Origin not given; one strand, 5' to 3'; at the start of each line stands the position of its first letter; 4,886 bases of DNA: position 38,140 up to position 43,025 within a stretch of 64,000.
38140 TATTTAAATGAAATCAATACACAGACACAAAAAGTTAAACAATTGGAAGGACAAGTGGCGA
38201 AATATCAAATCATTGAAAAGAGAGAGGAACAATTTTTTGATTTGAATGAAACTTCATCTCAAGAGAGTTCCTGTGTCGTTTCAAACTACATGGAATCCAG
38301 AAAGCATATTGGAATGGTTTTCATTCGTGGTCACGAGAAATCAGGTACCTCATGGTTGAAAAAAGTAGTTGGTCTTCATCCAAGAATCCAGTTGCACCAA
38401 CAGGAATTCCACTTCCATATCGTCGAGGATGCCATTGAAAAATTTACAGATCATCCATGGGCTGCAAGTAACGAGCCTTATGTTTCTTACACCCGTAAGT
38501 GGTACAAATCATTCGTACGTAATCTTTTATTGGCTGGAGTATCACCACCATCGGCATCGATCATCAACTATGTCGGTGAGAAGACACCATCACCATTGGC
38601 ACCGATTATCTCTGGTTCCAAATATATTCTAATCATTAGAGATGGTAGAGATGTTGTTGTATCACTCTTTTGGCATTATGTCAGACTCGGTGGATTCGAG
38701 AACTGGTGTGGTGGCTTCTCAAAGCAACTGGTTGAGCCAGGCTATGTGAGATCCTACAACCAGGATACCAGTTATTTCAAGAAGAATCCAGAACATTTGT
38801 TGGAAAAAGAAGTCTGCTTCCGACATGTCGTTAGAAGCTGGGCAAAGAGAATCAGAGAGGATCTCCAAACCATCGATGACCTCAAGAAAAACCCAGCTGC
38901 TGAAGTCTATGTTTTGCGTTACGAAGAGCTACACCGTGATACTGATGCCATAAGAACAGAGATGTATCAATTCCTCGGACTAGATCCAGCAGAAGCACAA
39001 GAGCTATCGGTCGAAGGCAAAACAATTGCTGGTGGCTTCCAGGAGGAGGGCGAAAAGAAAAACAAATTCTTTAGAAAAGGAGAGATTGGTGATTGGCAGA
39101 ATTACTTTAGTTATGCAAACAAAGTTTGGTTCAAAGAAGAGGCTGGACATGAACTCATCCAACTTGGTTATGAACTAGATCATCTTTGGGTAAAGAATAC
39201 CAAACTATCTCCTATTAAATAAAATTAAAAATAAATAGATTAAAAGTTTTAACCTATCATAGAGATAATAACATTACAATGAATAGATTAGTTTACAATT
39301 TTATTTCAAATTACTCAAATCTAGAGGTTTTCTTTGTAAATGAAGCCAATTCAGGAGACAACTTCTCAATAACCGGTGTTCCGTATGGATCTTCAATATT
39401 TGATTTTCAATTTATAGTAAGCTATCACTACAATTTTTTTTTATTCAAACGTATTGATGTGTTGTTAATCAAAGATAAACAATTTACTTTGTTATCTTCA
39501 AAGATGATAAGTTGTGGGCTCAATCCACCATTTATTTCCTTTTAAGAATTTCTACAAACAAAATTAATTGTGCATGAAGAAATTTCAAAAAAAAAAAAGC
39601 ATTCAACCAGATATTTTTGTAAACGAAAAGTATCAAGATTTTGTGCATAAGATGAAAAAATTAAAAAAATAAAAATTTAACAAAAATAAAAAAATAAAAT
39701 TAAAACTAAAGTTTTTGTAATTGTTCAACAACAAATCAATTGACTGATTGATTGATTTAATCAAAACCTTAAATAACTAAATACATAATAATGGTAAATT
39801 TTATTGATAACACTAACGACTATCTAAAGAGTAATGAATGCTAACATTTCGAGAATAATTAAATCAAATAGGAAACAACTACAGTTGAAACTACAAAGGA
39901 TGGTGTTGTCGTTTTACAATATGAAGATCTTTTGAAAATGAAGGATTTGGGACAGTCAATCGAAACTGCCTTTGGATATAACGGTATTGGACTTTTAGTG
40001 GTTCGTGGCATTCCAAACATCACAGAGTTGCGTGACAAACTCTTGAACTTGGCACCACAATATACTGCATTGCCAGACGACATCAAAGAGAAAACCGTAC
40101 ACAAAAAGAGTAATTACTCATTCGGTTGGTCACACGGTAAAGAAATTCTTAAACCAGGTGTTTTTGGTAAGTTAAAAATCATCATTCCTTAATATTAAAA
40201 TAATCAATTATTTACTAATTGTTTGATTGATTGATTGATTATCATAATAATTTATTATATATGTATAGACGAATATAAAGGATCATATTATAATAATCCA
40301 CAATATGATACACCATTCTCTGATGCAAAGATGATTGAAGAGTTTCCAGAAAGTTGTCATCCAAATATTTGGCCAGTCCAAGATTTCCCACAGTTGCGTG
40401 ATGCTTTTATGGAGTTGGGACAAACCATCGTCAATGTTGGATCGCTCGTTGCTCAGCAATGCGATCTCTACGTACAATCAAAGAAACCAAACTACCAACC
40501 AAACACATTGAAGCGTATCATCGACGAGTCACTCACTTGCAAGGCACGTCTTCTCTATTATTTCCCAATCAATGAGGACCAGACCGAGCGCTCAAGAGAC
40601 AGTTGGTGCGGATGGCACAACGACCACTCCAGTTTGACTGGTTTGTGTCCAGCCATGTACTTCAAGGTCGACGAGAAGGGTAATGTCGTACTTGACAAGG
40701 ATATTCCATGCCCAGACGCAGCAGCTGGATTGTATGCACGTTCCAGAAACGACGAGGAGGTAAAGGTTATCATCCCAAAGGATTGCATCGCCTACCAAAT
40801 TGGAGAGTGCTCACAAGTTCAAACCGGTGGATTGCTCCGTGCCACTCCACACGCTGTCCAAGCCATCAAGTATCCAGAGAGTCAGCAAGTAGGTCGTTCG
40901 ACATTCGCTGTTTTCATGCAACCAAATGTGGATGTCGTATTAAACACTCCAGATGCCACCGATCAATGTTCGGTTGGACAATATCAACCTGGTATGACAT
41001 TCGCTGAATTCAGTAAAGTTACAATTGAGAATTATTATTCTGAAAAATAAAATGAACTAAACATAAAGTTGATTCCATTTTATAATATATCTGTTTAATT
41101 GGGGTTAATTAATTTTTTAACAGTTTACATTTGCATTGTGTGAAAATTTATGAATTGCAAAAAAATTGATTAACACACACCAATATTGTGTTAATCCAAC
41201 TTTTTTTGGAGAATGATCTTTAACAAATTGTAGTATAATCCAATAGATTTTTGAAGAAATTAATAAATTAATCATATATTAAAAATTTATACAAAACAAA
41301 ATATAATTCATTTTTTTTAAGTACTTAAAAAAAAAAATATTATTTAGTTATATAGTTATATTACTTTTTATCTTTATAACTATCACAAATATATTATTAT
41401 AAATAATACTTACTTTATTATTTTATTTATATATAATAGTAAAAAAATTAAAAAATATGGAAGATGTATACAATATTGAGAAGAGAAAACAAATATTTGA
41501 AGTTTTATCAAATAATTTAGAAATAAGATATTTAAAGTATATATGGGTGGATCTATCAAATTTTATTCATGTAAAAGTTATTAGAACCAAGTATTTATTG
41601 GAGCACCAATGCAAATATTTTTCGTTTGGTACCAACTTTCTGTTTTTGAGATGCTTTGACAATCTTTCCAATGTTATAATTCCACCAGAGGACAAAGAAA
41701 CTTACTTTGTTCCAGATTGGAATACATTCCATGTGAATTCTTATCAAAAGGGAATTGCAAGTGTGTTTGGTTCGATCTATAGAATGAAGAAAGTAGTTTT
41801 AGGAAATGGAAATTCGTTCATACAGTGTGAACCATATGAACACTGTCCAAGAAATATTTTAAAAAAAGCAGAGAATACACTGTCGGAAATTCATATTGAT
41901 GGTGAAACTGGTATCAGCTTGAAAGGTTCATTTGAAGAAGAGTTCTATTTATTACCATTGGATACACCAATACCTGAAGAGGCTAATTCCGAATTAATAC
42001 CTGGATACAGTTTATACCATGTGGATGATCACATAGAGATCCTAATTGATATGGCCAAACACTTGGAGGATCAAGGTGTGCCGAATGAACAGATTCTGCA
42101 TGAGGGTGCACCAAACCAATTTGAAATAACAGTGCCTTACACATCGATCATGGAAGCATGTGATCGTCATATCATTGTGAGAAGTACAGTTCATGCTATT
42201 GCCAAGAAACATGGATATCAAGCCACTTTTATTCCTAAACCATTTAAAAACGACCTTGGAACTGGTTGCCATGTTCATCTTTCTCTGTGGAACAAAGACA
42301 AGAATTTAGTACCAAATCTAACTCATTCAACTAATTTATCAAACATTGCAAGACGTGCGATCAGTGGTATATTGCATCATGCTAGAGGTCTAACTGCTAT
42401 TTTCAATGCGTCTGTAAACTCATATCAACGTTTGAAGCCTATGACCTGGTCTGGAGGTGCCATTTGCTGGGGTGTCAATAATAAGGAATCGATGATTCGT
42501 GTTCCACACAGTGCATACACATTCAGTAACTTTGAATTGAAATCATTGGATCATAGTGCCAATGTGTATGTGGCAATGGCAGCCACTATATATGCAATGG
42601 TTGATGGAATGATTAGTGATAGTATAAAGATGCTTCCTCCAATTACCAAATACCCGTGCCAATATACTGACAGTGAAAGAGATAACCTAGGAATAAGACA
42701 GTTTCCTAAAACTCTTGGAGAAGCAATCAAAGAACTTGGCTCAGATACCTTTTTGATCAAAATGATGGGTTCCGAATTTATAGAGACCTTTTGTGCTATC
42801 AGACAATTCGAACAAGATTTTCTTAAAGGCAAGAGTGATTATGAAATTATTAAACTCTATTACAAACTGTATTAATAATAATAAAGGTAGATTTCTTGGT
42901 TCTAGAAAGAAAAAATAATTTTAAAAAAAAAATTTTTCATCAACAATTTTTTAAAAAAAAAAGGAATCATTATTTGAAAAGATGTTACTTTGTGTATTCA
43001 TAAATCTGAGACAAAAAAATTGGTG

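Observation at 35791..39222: Predicted bifunctional GT4 glycosyltransferase-sulfotransferase made by splicing two ORFs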

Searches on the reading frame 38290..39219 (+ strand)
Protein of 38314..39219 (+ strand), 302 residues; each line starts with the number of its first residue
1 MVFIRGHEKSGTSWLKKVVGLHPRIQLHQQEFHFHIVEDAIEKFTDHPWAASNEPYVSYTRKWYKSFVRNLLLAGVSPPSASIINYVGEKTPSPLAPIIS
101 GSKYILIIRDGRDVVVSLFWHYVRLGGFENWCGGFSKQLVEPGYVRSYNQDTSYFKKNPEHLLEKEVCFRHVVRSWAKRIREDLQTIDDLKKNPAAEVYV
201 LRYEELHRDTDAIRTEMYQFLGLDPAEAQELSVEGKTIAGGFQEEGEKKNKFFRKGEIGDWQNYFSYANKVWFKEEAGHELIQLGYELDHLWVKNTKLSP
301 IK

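Call 35: search_solved_structures(query=A1, max_evalue=0.01, show_alignments=3)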
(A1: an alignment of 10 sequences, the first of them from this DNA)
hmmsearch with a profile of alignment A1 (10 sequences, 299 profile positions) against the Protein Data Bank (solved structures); distinct sequences matched with E-value up to 0.01: 52.
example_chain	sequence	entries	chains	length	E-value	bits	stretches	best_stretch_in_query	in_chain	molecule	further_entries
5x2b_D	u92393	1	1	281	1.5e-10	44.1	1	201-282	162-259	Sulfotransferase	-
5x2b_F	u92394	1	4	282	1.6e-10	44.1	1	201-282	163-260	Sulfotransferase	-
5x2b_C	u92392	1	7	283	1.6e-10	44.1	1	201-282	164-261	Sulfotransferase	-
7d1x_A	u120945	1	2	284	1.1e-08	38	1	205-281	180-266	Sulfotransferase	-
7eov_A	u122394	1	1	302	1.4e-08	37.7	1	205-281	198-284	cytosolic sulfotransferase SULT2A8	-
4ifb_A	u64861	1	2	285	1.6e-08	37.5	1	207-281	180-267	Bile salt sulfotransferase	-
2reo_A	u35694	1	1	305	6e-08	35.6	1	203-282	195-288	Putative sulfotransferase 1C3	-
2h8k_A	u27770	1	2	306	6.2e-08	35.6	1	203-282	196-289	SULT1C3 splice variant d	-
1j99_A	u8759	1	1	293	1.1e-07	34.7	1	207-281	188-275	ALCOHOL SULFOTRANSFERASE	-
1efh_A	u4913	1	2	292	1.1e-07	34.7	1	207-286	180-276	HYDROXYSTEROID SULFOTRANSFERASE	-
2zpt_X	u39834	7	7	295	1.3e-07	34.5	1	203-286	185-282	Tyrosine-ester sulfotransferase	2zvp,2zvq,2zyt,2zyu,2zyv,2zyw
1ov4_A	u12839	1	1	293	1.5e-07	34.3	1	207-281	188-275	Alcohol sulfotransferase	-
1q1z_A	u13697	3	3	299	1.6e-07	34.2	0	254-280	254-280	sulfotransferase family, cytosolic, 2B, member 1 isoform b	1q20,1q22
2qp3_A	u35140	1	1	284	1.6e-07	34.2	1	207-281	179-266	Bile salt sulfotransferase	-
1q44_A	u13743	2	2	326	1.7e-07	34.1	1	201-274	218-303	Steroid Sulfotransferase | Flavonol sulfotransferase-like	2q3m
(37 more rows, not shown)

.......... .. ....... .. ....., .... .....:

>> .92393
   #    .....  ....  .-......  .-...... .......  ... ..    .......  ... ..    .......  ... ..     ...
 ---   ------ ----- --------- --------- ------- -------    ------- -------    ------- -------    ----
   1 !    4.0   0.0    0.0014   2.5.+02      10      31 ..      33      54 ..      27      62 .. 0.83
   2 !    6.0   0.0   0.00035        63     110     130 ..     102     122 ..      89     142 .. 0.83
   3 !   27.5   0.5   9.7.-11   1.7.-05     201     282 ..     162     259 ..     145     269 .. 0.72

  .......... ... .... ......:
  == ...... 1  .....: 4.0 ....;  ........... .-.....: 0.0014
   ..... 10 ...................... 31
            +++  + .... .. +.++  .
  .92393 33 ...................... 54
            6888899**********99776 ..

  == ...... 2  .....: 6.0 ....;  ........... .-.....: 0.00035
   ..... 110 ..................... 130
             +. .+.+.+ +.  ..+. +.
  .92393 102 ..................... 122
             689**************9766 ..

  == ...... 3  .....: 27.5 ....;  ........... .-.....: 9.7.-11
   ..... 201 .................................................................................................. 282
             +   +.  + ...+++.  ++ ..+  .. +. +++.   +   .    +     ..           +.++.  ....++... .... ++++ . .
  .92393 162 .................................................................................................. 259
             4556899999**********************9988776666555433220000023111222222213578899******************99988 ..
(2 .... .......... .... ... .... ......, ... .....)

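Call 41: find_homologous_proteins(query=window:38314-39219:+, max_evalue=0.00001)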
Query window:38314-39219:+ (302 aa): 18 proteins with E <= 0.00001 among 1550 candidates.
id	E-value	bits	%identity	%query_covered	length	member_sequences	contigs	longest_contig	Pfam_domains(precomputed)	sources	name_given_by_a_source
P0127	2.0e-53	200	39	96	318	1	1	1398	PF13469.13,PF00685.34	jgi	jgi:Sulfotransferase domain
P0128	4.0e-53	199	39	96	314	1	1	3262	PF13469.13,PF00685.34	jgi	jgi:hypothetical protein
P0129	1.1e-49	188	38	97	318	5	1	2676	PF13469.13,PF00685.34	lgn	-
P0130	2.7e-49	186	38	96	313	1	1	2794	PF13469.13,PF00685.34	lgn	-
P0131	5.2e-48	182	38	96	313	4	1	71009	PF13469.13,PF00685.34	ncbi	-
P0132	6.4e-48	182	37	97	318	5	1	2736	PF13469.13,PF00685.34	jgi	jgi:hypothetical protein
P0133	1.6e-47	181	38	97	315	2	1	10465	PF13469.13,PF00685.34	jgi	jgi:hypothetical protein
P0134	3.8e-47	179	37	97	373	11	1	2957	PF13469.13,PF00685.34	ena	-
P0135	4.0e-46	176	36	97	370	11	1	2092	PF13469.13,PF00685.34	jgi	jgi:hypothetical protein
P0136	5.4e-37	146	34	94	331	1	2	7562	PF13469.13,PF00685.34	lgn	-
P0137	4.4e-34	136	45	44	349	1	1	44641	PF13469.13,PF00685.34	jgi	jgi:hypothetical protein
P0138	3.7e-20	91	31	96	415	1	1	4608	PF13469.13,PF00685.34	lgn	-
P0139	7.4e-20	90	30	97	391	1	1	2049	PF13469.13,PF00685.34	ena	-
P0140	3.8e-19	87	30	97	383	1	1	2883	PF13469.13,PF00685.34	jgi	jgi:hypothetical protein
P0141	2.4e-17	81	29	97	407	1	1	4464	PF13469.13,PF00685.34,PF17784.8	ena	-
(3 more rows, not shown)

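Call 66: search_protein_representatives(protein=window:38314-39219:+)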
Query: 302 residues. Proteins with E-value up to 0.001 (for the whole library): 1790; up to 1e-10: 383; up to 1e-30: 111. The best 150 are listed.
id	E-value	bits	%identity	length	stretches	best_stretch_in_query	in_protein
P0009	1.4e-137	474.7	69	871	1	2-292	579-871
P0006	1.3e-125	435.4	65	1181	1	1-292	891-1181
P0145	1.4e-64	234.8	32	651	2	2-292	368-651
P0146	3.3e-61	223.8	42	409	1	2-292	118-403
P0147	4.9e-57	210.1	41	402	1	2-292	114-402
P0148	2.3e-52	194.7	40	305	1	3-292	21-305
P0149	3.4e-52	194.2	38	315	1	2-292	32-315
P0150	5.4e-52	193.5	37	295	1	2-292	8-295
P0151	2.3e-51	191.5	38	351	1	2-292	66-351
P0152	2.5e-51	191.3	37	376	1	1-294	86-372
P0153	2.2e-50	188.2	41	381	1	2-258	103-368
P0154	3.1e-50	187.8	38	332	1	2-292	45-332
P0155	7.6e-50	186.5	44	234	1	83-292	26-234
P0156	2.5e-48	181.5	36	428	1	2-294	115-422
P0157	9.5e-48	179.6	40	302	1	2-292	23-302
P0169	3.0e-44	168.1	37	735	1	2-292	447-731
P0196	3.7e-38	148.1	38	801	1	2-295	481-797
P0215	3.2e-35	138.4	35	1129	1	2-292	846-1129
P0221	1.4e-34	136.4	35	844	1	4-294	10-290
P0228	4.6e-34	134.6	34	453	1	3-292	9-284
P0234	1.6e-33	132.9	35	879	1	3-292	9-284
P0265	2.3e-27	112.6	30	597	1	4-288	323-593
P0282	1.3e-23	100.3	33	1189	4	77-292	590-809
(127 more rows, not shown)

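Call 67: search_protein_families(library=pfam, proteins=[P0145, P0169, P0196, P0215, P0221, P0234, P0265, P0282, P0228, P0146], max_evalue=0.0001)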
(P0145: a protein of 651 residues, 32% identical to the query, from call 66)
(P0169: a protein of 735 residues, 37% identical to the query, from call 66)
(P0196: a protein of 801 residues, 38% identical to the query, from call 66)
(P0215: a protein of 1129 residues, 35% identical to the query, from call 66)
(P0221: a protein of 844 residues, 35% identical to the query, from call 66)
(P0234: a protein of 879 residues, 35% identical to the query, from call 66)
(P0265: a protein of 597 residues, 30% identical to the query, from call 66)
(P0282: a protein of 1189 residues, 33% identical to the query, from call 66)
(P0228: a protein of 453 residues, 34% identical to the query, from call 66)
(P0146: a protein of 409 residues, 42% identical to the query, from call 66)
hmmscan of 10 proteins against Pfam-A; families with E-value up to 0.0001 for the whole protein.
P0145 (651 aa): 2 families
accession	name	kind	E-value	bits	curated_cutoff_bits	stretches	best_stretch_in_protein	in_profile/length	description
PF13469.12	Sulfotransfer_3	-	5.9e-23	82.7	27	1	368-586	2-213/216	Sulfotransferase family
PF00685.33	Sulfotransfer_1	-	5.9e-17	62.4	22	1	368-636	4-247/255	Sulfotransferase domain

P0169 (735 aa): 5 families
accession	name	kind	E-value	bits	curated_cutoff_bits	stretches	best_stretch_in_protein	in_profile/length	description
PF13692.12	Glyco_trans_1_4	-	4.5e-24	85.8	27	1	201-344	3-142/142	Glycosyl transferases group 1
PF00534.26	Glycos_transf_1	-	1.6e-23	83.5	26.4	1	196-357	12-171/172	Glycosyl transferases group 1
PF00685.33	Sulfotransfer_1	-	9.4e-13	48.6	22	1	447-714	4-245/255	Sulfotransferase domain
PF20706.3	GT4-conflict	-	2.5e-09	37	26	1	153-324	149-327/385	Family 4 Glycosyltransferase in conflict systems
PF13469.12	Sulfotransfer_3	-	1.3e-05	26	27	0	447-567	2-145/216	Sulfotransferase family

P0196 (801 aa): 5 families
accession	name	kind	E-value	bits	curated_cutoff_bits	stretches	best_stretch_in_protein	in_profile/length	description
PF13469.12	Sulfotransfer_3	-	5.1e-13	50.2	27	1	480-607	1-141/216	Sulfotransferase family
PF00685.33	Sulfotransfer_1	-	4.7e-11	43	22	1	480-777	3-245/255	Sulfotransferase domain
PF13692.12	Glyco_trans_1_4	-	9.4e-11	42.6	27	1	11-71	79-141/142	Glycosyl transferases group 1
PF00534.26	Glycos_transf_1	-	2.8e-09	37.2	26.4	1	11-78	95-164/172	Glycosyl transferases group 1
PF13524.12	Glyco_trans_1_2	-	3e-05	24.4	25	1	22-83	64-125/144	Glycosyl transferase-like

P0215 (1129 aa): 7 families
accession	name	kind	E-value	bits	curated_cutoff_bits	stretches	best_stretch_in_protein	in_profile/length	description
PF00534.26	Glycos_transf_1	-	2.3e-25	89.6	26.4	1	644-791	11-163/172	Glycosyl transferases group 1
PF13692.12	Glyco_trans_1_4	-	7.2e-24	85.1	27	1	648-785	3-141/142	Glycosyl transferases group 1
PF00685.33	Sulfotransfer_1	-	6e-17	62.3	22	1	845-1112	3-245/255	Sulfotransferase domain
PF13439.12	Glyco_transf_4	-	9.3e-13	49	28.5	1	518-630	48-170/170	Glycosyltransferase Family 4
PF13469.12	Sulfotransfer_3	-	6.6e-11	43.3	27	0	846-1066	2-213/216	Sulfotransferase family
PF13579.12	Glyco_trans_4_4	-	1.5e-07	32.3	29.7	1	533-623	62-156/158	Glycosyl transferase 4-like domain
PF20706.3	GT4-conflict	-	4.6e-06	26.3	26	1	594-793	147-364/385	Family 4 Glycosyltransferase in conflict systems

P0221 (844 aa): 3 families
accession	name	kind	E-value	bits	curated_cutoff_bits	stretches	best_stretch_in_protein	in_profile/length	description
PF00202.27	Aminotran_3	-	1.2e-20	74.1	30.5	2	479-675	185-370/403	Aminotransferase class-III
PF00685.33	Sulfotransfer_1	-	5.4e-18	65.7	22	1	110-272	96-246/255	Sulfotransferase domain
PF13469.12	Sulfotransfer_3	-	1.7e-10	42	27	1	10-224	4-212/216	Sulfotransferase family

P0234 (879 aa): 3 families
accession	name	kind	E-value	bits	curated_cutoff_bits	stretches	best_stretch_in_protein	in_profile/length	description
PF00202.27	Aminotran_3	-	2.6e-48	165.2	30.5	1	364-699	8-370/403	Aminotransferase class-III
PF00685.33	Sulfotransfer_1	-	4.7e-16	59.4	22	1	10-269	6-247/255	Sulfotransferase domain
PF13469.12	Sulfotransfer_3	-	3.1e-12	47.6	27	1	171-221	163-213/216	Sulfotransferase family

P0265 (597 aa): 3 families
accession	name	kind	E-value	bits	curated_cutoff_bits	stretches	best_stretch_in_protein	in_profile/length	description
PF00685.33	Sulfotransfer_1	-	6.5e-16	58.9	22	1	325-585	8-250/255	Sulfotransferase domain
PF04055.27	Radical_SAM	-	7.1e-16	59.3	29.5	1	43-173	6-143/166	Radical SAM superfamily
PF13469.12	Sulfotransfer_3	-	5.4e-15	56.7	27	1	325-534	6-213/216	Sulfotransferase family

P0282 (1189 aa): 6 families
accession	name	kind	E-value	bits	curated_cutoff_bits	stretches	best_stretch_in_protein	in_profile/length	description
PF00685.33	Sulfotransfer_1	-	2e-42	145.8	22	2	620-795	89-248/255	Sulfotransferase domain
PF13469.12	Sulfotransfer_3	-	2e-36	126.7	27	2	872-1030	1-154/216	Sulfotransferase family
PF00534.26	Glycos_transf_1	-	6e-29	101.2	26.4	1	258-422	2-166/172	Glycosyl transferases group 1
PF13692.12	Glyco_trans_1_4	-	3.6e-28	99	27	1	273-414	3-142/142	Glycosyl transferases group 1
PF13579.12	Glyco_trans_4_4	-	1.4e-13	52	29.7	1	16-137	1-107/158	Glycosyl transferase 4-like domain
PF13439.12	Glyco_transf_4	-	3.9e-10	40.5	28.5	1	16-131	2-103/170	Glycosyltransferase Family 4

P0228 (453 aa): 2 families
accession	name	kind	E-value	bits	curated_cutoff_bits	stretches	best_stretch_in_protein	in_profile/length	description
PF00685.33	Sulfotransfer_1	-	3.1e-15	56.7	22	1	12-277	8-255/255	Sulfotransferase domain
PF13469.12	Sulfotransfer_3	-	2.5e-10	41.4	27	1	10-221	4-213/216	Sulfotransferase family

P0146 (409 aa): 2 families
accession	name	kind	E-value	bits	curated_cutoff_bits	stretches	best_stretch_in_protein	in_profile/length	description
PF00685.33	Sulfotransfer_1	-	7.9e-14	52.1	22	1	119-386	5-245/255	Sulfotransferase domain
PF13469.12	Sulfotransfer_3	-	2.1e-09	38.4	27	0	119-158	3-43/216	Sulfotransferase family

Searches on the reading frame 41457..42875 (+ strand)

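Call 60: search_protein_families(library=pfam, proteins=[window:41457-42875:+], max_evalue=0.001)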
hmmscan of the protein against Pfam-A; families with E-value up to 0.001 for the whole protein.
window:41457-42875:+ (472 aa): 1 family
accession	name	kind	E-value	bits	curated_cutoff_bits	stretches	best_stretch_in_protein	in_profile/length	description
PF00120.29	Gln-synt_C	-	2.7e-83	280.3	24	1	129-457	2-333/344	Glutamine synthetase, catalytic domain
